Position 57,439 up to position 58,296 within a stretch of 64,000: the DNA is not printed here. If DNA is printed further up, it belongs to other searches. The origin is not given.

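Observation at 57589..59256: Three paralogous uncharacterised genes wired between two selenoprotein-B reductase modules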

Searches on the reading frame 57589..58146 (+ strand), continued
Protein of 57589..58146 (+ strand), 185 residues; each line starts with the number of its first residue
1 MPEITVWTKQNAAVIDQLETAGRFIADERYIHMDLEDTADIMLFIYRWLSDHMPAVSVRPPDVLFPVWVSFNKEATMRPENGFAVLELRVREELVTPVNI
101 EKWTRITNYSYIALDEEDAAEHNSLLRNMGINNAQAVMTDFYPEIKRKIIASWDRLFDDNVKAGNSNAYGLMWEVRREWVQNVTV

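Call 24: find_related_loci(query=A1, collection=genome_contigs, flank=10000)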
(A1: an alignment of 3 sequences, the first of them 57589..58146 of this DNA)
Query A1 (185 aa) in genome_contigs; peptide patterns used: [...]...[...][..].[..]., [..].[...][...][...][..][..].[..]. (x = any residue, [..] = any of these).
124 stretches matched a pattern; 36 encode a relative of the query (tblastn E <= 1e-3); 36 distinct loci.
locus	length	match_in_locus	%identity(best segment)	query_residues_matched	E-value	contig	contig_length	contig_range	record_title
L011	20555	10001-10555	84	1-185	1e-107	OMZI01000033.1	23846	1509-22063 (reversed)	uncultured Clostridiales bacterium isolate RUG099 genome assembly, contig: scaffold_2132, whole genome shotgun sequence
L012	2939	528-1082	84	1-185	6e-110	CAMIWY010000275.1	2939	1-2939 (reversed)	MAG: uncultured Clostridia bacterium isolate SRR12081301_bin.56_metaWRAP_v1.3_MAG genome assembly, contig: ERZ12289766.5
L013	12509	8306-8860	83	1-185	2e-105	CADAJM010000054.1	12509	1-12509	MAG: uncultured Clostridiales bacterium isolate RUG13350 genome assembly, contig: RUG13350_asm_54, whole genome shotgun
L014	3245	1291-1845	83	1-185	2e-107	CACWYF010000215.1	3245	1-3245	MAG: uncultured Clostridiales bacterium isolate RUG11020 genome assembly, contig: RUG11020_asm_215, whole genome shotgun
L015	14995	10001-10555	83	1-185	4e-105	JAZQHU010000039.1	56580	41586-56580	MAG: Anaerovoracaceae bacterium isolate T1900044627_TS20190093.MAGScoT_cleanbin_000009 SGB_954_k141_2163746, whole genom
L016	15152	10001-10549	81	1-183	1e-101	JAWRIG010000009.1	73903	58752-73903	MAG: Anaerovoracaceae bacterium isolate RFS23 c_000000010472, whole genome shotgun sequence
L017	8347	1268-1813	79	1-182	3e-101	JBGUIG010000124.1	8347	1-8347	MAG: Anaerovoracaceae bacterium isolate ruminal_MAG_332 ruminal_MAG_332_contig_0124, whole genome shotgun sequence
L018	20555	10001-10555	74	1-185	9e-94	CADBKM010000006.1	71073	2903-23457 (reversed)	MAG: uncultured Clostridiales bacterium isolate RUG14057 genome assembly, contig: RUG14057_asm_6, whole genome shotgun s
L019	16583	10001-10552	70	1-185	3e-87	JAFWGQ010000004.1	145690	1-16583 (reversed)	MAG: Mogibacterium sp. isolate RGIG5722 Sheep_Ileum-1__c9045, whole genome shotgun sequence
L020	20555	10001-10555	66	1-185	1e-84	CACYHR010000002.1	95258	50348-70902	MAG: uncultured Clostridiales bacterium isolate RUG11951 genome assembly, contig: RUG11951_asm_2, whole genome shotgun s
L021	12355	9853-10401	67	1-183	9e-84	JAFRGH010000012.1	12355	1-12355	MAG: Mogibacterium sp. isolate RGIG2443 Goat_Ileum.Co__c48388, whole genome shotgun sequence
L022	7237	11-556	68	1-183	4e-82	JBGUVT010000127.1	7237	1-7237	MAG: Anaerovoracaceae bacterium isolate ruminal_MAG_94 ruminal_MAG_94_contig_0127, whole genome shotgun sequence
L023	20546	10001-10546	68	1-183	1e-81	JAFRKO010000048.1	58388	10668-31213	MAG: Mogibacterium sp. isolate RGIG2554 Goat_Jejunum-6__c115, whole genome shotgun sequence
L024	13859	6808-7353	68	1-183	5e-81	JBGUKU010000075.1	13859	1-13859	MAG: Anaerovoracaceae bacterium isolate ruminal_MAG_273 ruminal_MAG_273_contig_0075, whole genome shotgun sequence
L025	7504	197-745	60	1-183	3e-75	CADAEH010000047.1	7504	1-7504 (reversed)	MAG: uncultured Clostridiales bacterium isolate RUG13222 genome assembly, contig: RUG13222_asm_47, whole genome shotgun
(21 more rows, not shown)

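Call 26: predict_structure(alignment_id=A2)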
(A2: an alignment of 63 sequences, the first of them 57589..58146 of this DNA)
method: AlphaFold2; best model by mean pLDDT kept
length: 185 residues; sequences in the alignment: 63
mean_pLDDT: 91.0   pTM: 0.83
mean pLDDT of the five models: 91.0, 90.5, 90.3, 90.3, 90.0
residues with pLDDT >= 90: 134; 70-90: 46; 50-70: 5; < 50: 0
segments of 3 or more residues with pLDDT < 50: none
pLDDT, mean of each block of 10 residues (from residue 1): 91 91 89 78 91 92 94 73 91 94 94 96 97 94 96 94 86 97 92
secondary structure, 60 per line:
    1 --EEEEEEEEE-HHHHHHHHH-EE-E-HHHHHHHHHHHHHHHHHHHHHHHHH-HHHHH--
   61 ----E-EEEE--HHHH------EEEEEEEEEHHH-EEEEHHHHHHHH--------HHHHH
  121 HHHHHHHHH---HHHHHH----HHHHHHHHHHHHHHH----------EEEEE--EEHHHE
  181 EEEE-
elements in order: E3-11 H13-21 H28-52 H54-58 E67-70 H73-76 E83-91 E96-99 H100-107 H116-129 H133-138 H143-157 E168-172 E180-184

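Call 29: fold_search(model_id=the predicted structure, library=pdb)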
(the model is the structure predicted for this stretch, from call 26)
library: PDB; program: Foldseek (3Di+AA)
matches with E <= 10: 98; with E <= 0.001: 0
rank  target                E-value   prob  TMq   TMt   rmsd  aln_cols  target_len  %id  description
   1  7omu_AAA              3.8e-02  0.54  0.33  0.18  12.2       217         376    8  Thermosipho africanus DarTG in complex with ADP-ribose (released 2021-06-23)
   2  7zhm_A                7.4e-02  0.75  0.28  0.43  11.1       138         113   12  Salmonella enterica Rhs1 C-terminal toxin TreTu complex with TriTu immunity protein (released 2022-11-23)
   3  8tfi                  7.9e-02  0.85  0.29  0.30  13.7       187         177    9  tRNA 2'-phosphotransferase (Tpt1) from Pyrococcus horikoshii (released 2023-11-08)
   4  8qnl_C                7.9e-02  0.13  0.24  0.19  14.4       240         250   10  Structure of the toxin-antitoxin NatRT complex from Pseudomonas aeruginosa (released 2024-10-02)
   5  7zhm_B                9.0e-02  0.66  0.27  0.41  11.2       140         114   12  Salmonella enterica Rhs1 C-terminal toxin TreTu complex with TriTu immunity protein (released 2022-11-23)
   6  8tfz_A                9.6e-02  0.75  0.27  0.28  13.8       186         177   10  tRNA 2'-phosphotransferase (Tpt1) from Pyrococcus horikoshii in complex with NAD (released 2023-11-08)
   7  7yk3_A                1.1e-01  0.23  0.32  0.27  14.4       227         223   12  Crystal structure of DarTG toxin-antitoxin complex from Mycobacterium tuberculosis (released 2023-05-31)
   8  7omv                  1.2e-01  0.41  0.36  0.33  12.3       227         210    9  Thermus sp. 2.9 DarT (released 2021-06-23)
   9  7zhl_A                1.6e-01  0.63  0.29  0.44  10.7       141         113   12  Salmonella enterica Rhs1 C-terminal toxin TreTu (released 2022-11-23)
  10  7skk_A                2.0e-01  0.38  0.34  0.35  11.1       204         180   12  pertussis toxin in complex with ADPR and Nicotinamide (released 2022-04-13)
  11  2o0q                  2.4e-01  0.80  0.36  0.54   4.7       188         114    8  X-ray Crystal Structure of Protein CC0527 from Caulobacter crescentus. Northeast Structural Genomics Consortium Target C (released 2006-12-12)
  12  2aua_B                2.4e-01  0.11  0.29  0.26  11.0       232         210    9  Structure of BC2332: A Protein of Unknown Function from Bacillus cereus (released 2005-10-11)
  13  7skk_D                2.7e-01  0.33  0.35  0.35  11.1       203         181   12  pertussis toxin in complex with ADPR and Nicotinamide (released 2022-04-13)
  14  1wfx                  3.1e-01  0.57  0.29  0.30  14.1       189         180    9  Crystal Structure of APE0204 from Aeropyrum pernix (released 2004-11-27)
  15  2o0p                  3.3e-01  0.72  0.36  0.54   4.7       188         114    8  X-ray Crystal Structure of Protein CC0527 (V27M / L66M double mutant) from Caulobacter crescentus. Northeast Structural  (released 2006-12-12)
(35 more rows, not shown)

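Call 33: search_protein_families(library=pfam, alignment_id=A4, max_evalue=0.00001)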
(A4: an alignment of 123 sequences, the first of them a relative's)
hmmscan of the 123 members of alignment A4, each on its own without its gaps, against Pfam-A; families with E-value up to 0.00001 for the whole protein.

A. member 1, L001:5567-6454:+ (295 aa): 5 families
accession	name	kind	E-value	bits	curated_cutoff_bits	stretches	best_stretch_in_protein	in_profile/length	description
PF17827.6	PrmC_N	-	2.4e-12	47.7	23.4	1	5-80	1-71/71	PrmC N-terminal domain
PF05175.20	MTS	-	9.6e-12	45.3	23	1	112-197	30-108/170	Methyltransferase small domain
PF13847.12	Methyltransf_31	-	2.1e-08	34.4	27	1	115-194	2-81/145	Methyltransferase domain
PF13649.12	Methyltransf_25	-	6.7e-08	33.6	27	1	120-200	1-79/97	Methyltransferase domain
PF06325.19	PrmA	-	6e-06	26.4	22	1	110-208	155-244/296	Ribosomal protein L11 methyltransferase (PrmA)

B. families by the number of members that match (of 123 scanned): 170 families (the first 25 are shown)
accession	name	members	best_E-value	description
PF02737.24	3HCDH_N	3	8.8e-58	3-hydroxyacyl-CoA dehydrogenase, NAD binding domain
PF02894.22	GFO_IDH_MocA_C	2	1.7e-47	Oxidoreductase family, C-terminal alpha/beta domain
PF00725.27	3HCDH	2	3.9e-37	3-hydroxyacyl-CoA dehydrogenase, C-terminal domain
PF13847.12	Methyltransf_31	2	1.7e-34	Methyltransferase domain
PF01408.29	GFO_IDH_MocA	2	1.6e-31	Oxidoreductase family, NAD-binding Rossmann fold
PF00004.35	AAA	2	3.4e-23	ATPase family associated with various cellular activities (AAA)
PF17032.10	Zn_ribbon_15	2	2.3e-21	zinc-ribbon family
PF13649.12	Methyltransf_25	2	2.5e-20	Methyltransferase domain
PF00528.27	BPD_transp_1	2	3e-20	Binding-protein-dependent transport system inner membrane component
PF22725.1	GFO_IDH_MocA_C3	2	1.9e-18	GFO/IDH/MocA C-terminal domain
PF13173.12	AAA_14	2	8.9e-17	AAA domain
PF08281.18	Sigma70_r4_2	2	5.5e-13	Sigma-70, region 4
PF00702.32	Hydrolase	2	1.8e-12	haloacid dehalogenase-like hydrolase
PF04545.22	Sigma70_r4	2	1.1e-11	Sigma-70, region 4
PF04542.20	Sigma70_r2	2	2e-11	Sigma-70 region 2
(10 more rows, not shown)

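Call 34: search_solved_structures(query=A3, max_evalue=10)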
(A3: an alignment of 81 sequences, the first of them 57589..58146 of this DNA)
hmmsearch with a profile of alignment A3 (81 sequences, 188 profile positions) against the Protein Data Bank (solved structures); distinct sequences matched with E-value up to 10: 1.
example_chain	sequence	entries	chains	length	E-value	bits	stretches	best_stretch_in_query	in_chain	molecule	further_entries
7txj_a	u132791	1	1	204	0.89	12.1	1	30-76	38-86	MCP2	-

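Call 42: fold_search(model_id=the predicted structure, library=viral)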
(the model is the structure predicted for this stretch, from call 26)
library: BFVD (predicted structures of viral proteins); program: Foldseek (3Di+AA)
matches with E <= 10: 165; with E <= 0.001: 3
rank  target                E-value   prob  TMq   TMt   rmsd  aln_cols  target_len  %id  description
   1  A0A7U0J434            6.4e-05  1.00  0.51  0.64   5.0       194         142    9  (no name in the UniProt tables at hand)
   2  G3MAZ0                7.1e-04  0.99  0.37  0.33  10.8       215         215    9  Gp610 [Bacillus phage G]
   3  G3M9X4                9.9e-04  0.99  0.36  0.30  12.8       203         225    9  Gp233 [Bacillus phage G]
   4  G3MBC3                1.6e-03  0.99  0.40  0.22  11.7       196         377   11  Gp53 [Bacillus phage G]
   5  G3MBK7                3.9e-03  0.87  0.35  0.24  17.4       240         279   10  Gp141 [Bacillus phage G]
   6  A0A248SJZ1            4.7e-03  0.90  0.35  0.19  11.7       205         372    9  (no name in the UniProt tables at hand)
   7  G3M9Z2                1.4e-02  0.87  0.39  0.40  10.6       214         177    9  Gp251 [Bacillus phage G]
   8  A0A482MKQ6            2.0e-02  0.47  0.27  0.34   9.7       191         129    6  Uncharacterized protein [Burkholderia phage BcepSauron]
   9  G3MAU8                2.1e-02  0.97  0.41  0.51   7.6       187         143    8  Gp568 [Bacillus phage G]
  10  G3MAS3                2.3e-02  0.82  0.29  0.35  12.1       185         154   10  Gp532 [Bacillus phage G]
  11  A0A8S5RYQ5            2.4e-02  0.41  0.29  0.28   9.5       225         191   11  PolyVal ADP-Ribosyltransferase [Myoviridae sp. ctNQV2]
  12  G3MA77                3.6e-02  0.91  0.35  0.40   8.7       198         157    8  Gp336 [Bacillus phage G]
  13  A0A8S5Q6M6            4.7e-02  0.77  0.30  0.22  10.8       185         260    8  Uncharacterized protein [Myoviridae sp. ctTRu92]
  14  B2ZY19                5.0e-02  0.72  0.32  0.26  11.1       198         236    8  Uncharacterized protein [Ralstonia phage phiRSL1]
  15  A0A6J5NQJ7            5.3e-02  0.72  0.29  0.45  11.9       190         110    8  Uncharacterized protein [uncultured Caudovirales phage]
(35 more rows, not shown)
